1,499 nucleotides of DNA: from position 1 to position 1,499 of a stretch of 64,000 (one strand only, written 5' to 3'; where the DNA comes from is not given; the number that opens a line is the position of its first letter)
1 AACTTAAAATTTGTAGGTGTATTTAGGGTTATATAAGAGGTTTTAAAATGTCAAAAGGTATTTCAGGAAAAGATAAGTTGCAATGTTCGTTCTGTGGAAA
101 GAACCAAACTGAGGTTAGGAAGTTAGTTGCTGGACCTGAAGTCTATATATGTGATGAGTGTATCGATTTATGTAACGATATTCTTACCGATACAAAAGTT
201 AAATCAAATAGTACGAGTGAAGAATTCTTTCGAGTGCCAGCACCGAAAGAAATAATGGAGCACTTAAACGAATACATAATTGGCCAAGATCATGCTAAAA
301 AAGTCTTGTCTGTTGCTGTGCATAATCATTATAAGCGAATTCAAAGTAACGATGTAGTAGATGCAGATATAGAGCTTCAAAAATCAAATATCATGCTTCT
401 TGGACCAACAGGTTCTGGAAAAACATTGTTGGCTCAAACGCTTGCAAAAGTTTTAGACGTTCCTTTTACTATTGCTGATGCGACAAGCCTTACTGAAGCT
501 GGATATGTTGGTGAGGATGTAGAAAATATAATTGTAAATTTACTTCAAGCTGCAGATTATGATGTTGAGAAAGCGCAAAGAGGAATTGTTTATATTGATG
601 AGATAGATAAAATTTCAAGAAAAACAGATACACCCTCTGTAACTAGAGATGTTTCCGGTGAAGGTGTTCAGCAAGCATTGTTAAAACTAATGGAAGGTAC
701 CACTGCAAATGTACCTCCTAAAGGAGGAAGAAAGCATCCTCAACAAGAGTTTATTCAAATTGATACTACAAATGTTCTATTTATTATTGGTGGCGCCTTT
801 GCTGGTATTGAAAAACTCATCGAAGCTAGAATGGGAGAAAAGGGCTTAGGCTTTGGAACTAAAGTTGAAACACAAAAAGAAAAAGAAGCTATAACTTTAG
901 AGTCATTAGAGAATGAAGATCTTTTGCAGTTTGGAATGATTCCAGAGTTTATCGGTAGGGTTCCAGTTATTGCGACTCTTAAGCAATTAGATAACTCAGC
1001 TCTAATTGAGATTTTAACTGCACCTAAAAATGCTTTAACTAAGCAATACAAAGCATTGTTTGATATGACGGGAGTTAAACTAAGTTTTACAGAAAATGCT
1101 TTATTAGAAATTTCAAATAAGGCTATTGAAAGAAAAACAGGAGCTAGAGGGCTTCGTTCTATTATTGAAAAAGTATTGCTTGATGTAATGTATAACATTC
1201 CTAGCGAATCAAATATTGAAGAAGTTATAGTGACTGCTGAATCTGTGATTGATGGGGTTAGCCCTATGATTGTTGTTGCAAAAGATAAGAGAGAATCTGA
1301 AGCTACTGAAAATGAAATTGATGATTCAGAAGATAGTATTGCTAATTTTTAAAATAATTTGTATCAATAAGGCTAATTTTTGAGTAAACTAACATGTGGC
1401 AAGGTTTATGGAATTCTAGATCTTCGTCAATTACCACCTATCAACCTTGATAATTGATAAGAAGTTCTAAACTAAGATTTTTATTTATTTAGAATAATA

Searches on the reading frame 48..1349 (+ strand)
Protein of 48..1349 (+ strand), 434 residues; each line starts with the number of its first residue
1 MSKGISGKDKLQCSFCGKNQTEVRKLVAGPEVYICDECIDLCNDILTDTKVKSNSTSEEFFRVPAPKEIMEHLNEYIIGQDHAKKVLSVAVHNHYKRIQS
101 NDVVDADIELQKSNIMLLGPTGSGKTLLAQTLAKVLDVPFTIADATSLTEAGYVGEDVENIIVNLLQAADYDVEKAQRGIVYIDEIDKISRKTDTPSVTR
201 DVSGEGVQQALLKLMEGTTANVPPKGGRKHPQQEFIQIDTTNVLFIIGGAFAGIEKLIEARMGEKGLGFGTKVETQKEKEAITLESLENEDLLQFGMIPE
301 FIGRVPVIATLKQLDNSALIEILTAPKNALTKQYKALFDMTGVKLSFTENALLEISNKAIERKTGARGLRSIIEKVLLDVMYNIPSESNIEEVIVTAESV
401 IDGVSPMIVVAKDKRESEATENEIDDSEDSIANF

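Call 87: search_protein_families(library=padloc, alignment_id=A5, max_evalue=0.000001)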
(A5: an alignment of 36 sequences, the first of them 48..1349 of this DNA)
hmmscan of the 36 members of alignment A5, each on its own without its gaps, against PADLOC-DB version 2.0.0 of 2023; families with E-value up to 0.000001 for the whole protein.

A. member 1, window:48-1349:+ (434 aa): 4 families
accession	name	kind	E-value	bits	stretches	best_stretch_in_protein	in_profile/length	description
PDLC02196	IetA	-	2.6e-08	31.7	1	63-192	68-195/374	-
PDLC04232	IetA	-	6.5e-08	30.3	1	111-192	115-189/330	-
PDLC03838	DolB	-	2.6e-07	28.2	0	53-137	117-191/375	-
PDLC02195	IetA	-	3.2e-07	28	1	61-194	92-212/395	-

B. families by the number of members that match (of 36 scanned): 17 families
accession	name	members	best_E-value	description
PDLC04789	PDC-S01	1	1.1e-59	-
PDLC04790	PDC-S01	1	9e-50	-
PDLC04787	PDC-S01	1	7.1e-39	-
PDLC04791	PDC-S01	1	7.7e-22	-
PDLC04786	PDC-S01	1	1.5e-17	-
PDLC00609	ZorB1|ZorB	1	1.1e-12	MotB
PDLC00651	ZorB3|ZorB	1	1.6e-12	MotB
PDLC00612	ZorB1|ZorB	1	7.8e-11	MotB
PDLC04788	PDC-S01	1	6.5e-10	-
PDLC00610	ZorB1|ZorB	1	3.1e-09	MotB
PDLC02196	IetA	1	2.6e-08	-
PDLC04232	IetA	1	6.5e-08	-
PDLC00608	ZorB1|ZorB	1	9.7e-08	MotB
PDLC03838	DolB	1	2.6e-07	-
PDLC02919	HEAT-ARM_XIII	1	2.8e-07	-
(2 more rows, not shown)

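Call 88: search_protein_families(library=pfam, alignment_id=A5, max_evalue=0.000001)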
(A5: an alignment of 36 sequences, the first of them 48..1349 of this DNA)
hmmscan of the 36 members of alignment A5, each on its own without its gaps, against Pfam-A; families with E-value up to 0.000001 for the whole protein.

A. member 1, window:48-1349:+ (434 aa): 4 families
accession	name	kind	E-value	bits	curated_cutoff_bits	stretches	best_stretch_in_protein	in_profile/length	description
PF07724.20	AAA_2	-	2.1e-34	119.4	27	1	111-308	2-166/166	AAA domain (Cdc48 subfamily)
PF06689.19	zf-C4_ClpX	-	3.9e-19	68.7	27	1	12-47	2-38/39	ClpX C4-type zinc finger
PF00004.35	AAA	-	5e-17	63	21.2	1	115-245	1-112/131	ATPase family associated with various cellular activities (AAA)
PF10431.15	ClpB_D2-small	-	2.1e-11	44.1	21.9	1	314-392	1-75/81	C-terminal, D2-small domain, of ClpB protein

B. families by the number of members that match (of 36 scanned): 53 families (the first 25 are shown)
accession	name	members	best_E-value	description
PF00535.33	Glycos_transf_2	2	3.8e-34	Glycosyl transferase family 2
PF01850.27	PIN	2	6.3e-12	PIN domain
PF13488.11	Gly-zipper_Omp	2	2.6e-07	Glycine zipper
PF00821.23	PEPCK_GTP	1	3.2e-160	Phosphoenolpyruvate carboxykinase C-terminal P-loop domain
PF00521.26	DNA_topoisoIV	1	2.8e-147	DNA gyrase/topoisomerase IV, subunit A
PF17297.7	PEPCK_N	1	1.7e-84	Phosphoenolpyruvate carboxykinase N-terminal domain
PF06026.20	Rib_5-P_isom_A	1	1.3e-50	Ribose 5-phosphate isomerase A (phosphoriboisomerase A)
PF00106.31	adh_short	1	3.8e-45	short chain dehydrogenase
PF00204.31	DNA_gyraseB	1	7.7e-45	DNA gyrase B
PF01252.23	Peptidase_A8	1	6.4e-39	Signal peptidase (SPase) II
PF07724.20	AAA_2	1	2.1e-34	AAA domain (Cdc48 subfamily)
PF05198.21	IF3_N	1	2e-32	Translation initiation factor IF-3, N-terminal domain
PF13635.12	DUF4143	1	1.7e-28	Domain of unknown function (DUF4143)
PF00707.27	IF3_C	1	5.9e-28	Translation initiation factor IF-3, C-terminal domain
PF03938.19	OmpH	1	6.3e-27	Outer membrane protein (OmpH-like)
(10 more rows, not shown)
